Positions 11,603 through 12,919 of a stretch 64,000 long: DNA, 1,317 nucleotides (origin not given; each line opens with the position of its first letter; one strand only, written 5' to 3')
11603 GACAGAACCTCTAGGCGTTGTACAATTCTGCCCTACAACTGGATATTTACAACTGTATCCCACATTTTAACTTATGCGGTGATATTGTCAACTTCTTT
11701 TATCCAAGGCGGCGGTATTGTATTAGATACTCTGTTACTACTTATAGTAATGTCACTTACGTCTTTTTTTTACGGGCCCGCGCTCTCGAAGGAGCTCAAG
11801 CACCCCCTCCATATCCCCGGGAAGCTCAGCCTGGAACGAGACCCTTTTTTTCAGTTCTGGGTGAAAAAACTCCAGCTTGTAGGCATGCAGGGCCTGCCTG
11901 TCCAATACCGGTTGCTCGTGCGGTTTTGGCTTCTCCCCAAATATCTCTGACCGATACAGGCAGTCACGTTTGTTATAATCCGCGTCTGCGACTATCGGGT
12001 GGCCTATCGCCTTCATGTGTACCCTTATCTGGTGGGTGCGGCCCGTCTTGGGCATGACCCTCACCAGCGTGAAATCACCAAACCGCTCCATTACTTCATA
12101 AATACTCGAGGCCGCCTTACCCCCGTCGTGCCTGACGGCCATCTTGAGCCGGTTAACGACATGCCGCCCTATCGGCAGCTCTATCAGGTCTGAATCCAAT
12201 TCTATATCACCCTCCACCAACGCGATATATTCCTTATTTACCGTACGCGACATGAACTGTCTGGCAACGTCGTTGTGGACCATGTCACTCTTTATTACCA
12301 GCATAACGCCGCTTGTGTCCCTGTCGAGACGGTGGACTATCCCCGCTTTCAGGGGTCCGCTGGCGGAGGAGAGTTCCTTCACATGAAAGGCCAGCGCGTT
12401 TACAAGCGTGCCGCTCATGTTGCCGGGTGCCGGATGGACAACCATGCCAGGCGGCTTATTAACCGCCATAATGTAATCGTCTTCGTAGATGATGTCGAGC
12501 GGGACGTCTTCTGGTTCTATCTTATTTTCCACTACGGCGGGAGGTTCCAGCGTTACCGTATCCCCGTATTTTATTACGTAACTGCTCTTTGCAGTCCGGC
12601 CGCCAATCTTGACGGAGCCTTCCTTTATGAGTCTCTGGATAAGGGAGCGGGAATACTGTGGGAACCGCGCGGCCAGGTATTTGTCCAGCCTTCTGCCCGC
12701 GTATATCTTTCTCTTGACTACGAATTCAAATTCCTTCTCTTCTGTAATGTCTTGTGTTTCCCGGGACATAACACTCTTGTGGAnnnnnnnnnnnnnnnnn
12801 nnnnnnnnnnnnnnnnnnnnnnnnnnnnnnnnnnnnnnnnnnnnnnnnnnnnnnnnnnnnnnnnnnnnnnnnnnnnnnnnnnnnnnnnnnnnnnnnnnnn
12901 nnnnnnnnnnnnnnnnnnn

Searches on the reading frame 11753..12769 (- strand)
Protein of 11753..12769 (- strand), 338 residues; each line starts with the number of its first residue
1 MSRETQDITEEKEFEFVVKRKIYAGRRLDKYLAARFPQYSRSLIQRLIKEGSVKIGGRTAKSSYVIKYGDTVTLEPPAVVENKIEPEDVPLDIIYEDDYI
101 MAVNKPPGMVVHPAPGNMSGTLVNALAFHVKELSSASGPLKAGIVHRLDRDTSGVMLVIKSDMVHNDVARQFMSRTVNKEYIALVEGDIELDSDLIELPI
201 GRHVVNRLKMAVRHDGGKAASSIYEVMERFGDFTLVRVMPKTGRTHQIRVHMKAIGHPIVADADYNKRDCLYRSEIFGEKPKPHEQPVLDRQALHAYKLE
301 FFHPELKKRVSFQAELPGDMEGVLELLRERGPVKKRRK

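Call 83: search_protein_families(library=pfam, proteins=[window:11753-12769:-], max_evalue=0.00001)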
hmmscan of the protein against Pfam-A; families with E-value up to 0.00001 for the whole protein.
window:11753-12769:- (338 aa): 2 families
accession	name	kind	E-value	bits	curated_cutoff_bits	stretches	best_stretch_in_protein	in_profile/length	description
PF00849.27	PseudoU_synth_2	-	1.6e-32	113.2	26.8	1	100-253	2-151/152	RNA pseudouridylate synthase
PF01479.30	S4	-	3.5e-11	43.1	22.8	1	26-72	1-48/48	S4 domain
